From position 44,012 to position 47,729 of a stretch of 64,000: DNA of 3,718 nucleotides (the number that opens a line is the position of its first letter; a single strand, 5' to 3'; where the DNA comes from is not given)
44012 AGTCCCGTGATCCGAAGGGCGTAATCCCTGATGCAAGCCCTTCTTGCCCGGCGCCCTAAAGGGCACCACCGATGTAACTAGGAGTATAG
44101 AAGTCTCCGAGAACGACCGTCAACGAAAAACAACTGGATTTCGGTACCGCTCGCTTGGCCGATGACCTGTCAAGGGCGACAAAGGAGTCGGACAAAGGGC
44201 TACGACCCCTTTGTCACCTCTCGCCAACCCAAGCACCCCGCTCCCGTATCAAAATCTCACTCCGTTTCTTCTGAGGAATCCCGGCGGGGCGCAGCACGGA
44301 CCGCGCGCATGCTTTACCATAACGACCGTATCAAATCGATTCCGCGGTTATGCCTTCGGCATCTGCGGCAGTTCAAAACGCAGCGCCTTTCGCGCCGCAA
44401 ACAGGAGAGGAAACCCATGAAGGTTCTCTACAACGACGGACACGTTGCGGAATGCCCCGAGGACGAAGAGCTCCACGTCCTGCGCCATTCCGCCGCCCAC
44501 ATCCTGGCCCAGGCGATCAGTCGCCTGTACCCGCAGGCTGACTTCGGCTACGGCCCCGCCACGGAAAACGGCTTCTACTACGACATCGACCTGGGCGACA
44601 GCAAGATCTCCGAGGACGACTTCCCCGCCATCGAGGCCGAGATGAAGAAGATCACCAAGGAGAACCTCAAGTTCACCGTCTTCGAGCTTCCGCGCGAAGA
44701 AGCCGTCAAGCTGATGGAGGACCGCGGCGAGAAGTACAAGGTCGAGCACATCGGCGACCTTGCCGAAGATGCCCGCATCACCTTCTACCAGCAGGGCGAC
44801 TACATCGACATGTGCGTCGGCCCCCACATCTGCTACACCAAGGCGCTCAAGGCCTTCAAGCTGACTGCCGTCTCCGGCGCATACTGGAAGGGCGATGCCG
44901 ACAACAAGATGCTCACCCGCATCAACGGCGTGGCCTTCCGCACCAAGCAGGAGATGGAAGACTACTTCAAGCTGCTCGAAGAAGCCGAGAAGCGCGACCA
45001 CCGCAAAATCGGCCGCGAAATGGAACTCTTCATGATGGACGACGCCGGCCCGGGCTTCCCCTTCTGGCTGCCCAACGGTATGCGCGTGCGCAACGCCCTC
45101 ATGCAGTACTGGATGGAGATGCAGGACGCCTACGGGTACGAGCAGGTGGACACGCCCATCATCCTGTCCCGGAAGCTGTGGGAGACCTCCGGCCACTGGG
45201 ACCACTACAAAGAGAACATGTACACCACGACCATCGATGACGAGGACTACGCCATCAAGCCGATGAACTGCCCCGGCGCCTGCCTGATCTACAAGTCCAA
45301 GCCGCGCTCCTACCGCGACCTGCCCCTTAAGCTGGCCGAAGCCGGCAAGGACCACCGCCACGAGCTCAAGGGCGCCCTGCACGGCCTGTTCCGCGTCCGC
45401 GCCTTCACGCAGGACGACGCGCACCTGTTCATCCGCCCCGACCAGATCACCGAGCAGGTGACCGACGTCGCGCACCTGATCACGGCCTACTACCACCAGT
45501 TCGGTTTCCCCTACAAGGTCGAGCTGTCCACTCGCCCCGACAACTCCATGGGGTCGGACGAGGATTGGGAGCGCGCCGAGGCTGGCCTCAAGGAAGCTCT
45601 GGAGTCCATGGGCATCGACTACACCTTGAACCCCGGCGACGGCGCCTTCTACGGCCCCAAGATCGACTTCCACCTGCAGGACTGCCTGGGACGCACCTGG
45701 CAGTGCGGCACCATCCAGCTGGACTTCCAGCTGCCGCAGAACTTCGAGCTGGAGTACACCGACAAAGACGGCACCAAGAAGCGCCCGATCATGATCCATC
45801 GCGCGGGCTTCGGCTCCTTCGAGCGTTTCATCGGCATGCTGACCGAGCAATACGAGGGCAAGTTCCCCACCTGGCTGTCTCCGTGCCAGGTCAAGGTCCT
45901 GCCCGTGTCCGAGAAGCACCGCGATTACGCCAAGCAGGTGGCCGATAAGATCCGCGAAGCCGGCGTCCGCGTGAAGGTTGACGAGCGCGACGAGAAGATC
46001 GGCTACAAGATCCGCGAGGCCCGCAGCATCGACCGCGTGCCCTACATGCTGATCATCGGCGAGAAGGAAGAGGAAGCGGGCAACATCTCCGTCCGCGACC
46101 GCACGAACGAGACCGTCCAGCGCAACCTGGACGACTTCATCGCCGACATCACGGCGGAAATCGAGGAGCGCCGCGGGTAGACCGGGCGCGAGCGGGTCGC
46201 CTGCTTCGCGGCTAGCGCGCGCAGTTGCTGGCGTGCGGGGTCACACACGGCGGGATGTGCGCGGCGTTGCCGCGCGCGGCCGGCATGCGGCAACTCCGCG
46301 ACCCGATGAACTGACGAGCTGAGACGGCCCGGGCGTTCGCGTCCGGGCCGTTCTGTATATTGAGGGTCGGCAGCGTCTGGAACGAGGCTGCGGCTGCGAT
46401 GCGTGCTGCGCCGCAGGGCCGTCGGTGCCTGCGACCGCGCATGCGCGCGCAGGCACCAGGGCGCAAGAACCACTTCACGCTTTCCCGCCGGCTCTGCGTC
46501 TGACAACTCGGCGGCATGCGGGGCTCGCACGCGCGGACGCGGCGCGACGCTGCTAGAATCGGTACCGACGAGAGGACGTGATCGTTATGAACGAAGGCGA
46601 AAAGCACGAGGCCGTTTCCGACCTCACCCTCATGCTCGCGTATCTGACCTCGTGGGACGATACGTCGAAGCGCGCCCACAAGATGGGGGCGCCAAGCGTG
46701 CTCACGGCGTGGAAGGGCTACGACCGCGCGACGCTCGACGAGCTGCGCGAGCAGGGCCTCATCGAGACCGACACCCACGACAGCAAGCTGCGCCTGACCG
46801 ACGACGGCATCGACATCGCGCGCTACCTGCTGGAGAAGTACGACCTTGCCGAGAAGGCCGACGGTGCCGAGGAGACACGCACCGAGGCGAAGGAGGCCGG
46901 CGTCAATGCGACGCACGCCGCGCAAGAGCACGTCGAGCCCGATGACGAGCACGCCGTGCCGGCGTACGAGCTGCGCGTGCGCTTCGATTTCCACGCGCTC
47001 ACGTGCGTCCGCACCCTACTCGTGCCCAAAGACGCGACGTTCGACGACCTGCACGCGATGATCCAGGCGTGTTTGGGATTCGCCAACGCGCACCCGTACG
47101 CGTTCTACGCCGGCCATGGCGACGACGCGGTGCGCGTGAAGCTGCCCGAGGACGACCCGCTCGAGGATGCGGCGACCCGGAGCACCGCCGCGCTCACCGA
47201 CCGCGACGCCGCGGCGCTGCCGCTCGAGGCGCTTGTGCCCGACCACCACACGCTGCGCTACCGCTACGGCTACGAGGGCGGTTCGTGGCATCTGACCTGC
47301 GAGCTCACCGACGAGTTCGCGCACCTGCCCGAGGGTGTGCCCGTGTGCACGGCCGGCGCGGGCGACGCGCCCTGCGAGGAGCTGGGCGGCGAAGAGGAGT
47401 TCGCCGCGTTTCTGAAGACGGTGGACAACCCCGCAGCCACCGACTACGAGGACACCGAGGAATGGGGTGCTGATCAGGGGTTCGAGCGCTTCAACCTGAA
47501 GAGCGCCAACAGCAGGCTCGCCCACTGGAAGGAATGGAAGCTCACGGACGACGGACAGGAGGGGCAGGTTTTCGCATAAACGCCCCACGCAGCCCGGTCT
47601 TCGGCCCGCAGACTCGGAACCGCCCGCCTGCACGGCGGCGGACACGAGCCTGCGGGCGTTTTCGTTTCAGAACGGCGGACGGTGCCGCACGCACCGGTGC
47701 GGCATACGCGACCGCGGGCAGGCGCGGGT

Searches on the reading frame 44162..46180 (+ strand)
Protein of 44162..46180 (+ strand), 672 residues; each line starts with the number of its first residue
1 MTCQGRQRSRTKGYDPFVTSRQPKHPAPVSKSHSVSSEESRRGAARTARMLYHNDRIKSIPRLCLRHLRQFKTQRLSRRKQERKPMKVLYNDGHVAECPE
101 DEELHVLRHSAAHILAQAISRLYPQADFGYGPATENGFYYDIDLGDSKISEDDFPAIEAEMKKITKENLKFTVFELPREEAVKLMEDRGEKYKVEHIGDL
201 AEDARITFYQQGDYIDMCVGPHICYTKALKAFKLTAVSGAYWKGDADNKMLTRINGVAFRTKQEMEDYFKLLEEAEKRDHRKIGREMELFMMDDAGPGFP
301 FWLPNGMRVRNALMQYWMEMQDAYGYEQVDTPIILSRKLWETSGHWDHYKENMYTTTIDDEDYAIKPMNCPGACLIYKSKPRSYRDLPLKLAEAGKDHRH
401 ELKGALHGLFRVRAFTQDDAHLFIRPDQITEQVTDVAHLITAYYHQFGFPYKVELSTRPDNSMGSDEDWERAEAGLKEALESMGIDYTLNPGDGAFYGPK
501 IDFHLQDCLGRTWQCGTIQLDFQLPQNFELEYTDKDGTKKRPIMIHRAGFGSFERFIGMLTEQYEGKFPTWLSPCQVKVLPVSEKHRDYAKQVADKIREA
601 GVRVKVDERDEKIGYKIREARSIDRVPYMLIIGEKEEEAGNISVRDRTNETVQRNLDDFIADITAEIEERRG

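Call 38: search_protein_families(library=pfam, proteins=[window:44162-46180:+], max_evalue=0.00001)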
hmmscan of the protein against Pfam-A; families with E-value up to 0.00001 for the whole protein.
window:44162-46180:+ (672 aa): 3 families
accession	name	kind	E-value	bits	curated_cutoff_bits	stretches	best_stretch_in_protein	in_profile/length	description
PF00587.30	tRNA-synt_2b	-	3.5e-48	164.5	29.3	1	354-564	1-179/179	tRNA synthetase class II core domain (G, H, P, S and T)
PF03129.25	HGTP_anticodon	-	8.9e-21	74.3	21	1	576-663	1-91/94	Anticodon binding domain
PF07973.19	tRNA_SAD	-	1.8e-12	47.4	24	1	206-255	1-44/44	Threonyl and Alanyl tRNA synthetase second additional domain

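Call 41: find_encoding_contigs(protein=window:44162-46180:+, flank=2000, max_places=4)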
Protein window:44162-46180:+ (672 aa): no gene with exactly this product is on record in the collection.

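Call 60: find_homologous_proteins(query=window:44162-46180:+, max_evalue=1e-50)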
Query window:44162-46180:+ (672 aa): 8000 proteins with E <= 1e-50 among 8000 candidates; the best 120 are listed.
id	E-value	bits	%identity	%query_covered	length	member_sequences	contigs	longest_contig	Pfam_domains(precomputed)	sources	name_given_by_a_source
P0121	0.0e+0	1274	91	87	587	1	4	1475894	PF03129.26,PF00587.31,PF07973.20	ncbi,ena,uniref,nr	ncbi:threonine--tRNA ligase [Hugonella massiliensis]|uniref:threonine--tRNA ligase n=1 Tax=Hugonella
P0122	0.0e+0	1272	91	87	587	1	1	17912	PF03129.26,PF00587.31,PF07973.20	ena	-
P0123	0.0e+0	1271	91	87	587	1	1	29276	PF03129.26,PF00587.31,PF07973.20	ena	-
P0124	0.0e+0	1270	91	87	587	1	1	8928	PF03129.26,PF00587.31,PF07973.20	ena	-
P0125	0.0e+0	1270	90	87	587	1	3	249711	PF03129.26,PF00587.31,PF07973.20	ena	-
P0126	0.0e+0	1270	91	87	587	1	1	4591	PF03129.26,PF00587.31,PF07973.20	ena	-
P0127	0.0e+0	1268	90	87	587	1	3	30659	PF03129.26,PF00587.31,PF07973.20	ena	-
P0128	0.0e+0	1268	90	87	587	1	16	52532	PF03129.26,PF00587.31,PF07973.20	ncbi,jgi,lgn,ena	jgi:threonyl-tRNA synthetase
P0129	0.0e+0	1268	91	87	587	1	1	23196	PF03129.26,PF00587.31,PF07973.20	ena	-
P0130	0.0e+0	1267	90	87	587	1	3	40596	PF03129.26,PF00587.31,PF07973.20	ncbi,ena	-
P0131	0.0e+0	1267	91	87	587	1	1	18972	PF03129.26,PF00587.31,PF07973.20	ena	-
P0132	0.0e+0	1267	90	87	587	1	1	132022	PF03129.26,PF00587.31,PF07973.20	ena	-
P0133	0.0e+0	1267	90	87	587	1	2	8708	PF03129.26,PF00587.31,PF07973.20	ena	-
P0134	0.0e+0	1266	90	87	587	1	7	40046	PF03129.26,PF00587.31,PF07973.20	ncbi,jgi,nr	ncbi:MAG: threonine--tRNA ligase [Denitrobacterium sp.]|jgi:threonyl-tRNA synthetase|nr:threonine--t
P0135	0.0e+0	1266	90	87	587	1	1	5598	PF03129.26,PF00587.31,PF07973.20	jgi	jgi:threonyl-tRNA synthetase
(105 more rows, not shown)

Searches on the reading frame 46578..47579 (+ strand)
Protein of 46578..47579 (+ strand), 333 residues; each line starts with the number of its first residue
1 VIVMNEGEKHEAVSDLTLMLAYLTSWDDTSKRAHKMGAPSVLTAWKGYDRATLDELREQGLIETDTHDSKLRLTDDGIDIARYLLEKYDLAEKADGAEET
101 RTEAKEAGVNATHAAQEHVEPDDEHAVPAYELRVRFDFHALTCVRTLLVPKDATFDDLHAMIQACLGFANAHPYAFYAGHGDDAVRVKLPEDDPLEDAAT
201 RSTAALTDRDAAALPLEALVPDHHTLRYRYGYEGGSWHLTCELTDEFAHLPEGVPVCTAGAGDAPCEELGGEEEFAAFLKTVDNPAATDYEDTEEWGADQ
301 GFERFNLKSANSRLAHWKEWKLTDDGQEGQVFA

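Call 39: search_protein_families(library=pfam, proteins=[window:46578-47579:+], max_evalue=0.00001)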
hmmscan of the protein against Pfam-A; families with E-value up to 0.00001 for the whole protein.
window:46578-47579:+ (333 aa): 2 families
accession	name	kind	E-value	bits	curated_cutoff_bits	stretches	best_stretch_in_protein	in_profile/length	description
PF07929.16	PRiA4_ORF3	-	8.9e-26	91.1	26.6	1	129-306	2-170/173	Plasmid pRiA4b ORF-3-like protein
PF20008.5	DUF6429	-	2e-13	50.3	31.6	1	10-89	2-69/71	Domain of unknown function (DUF6429)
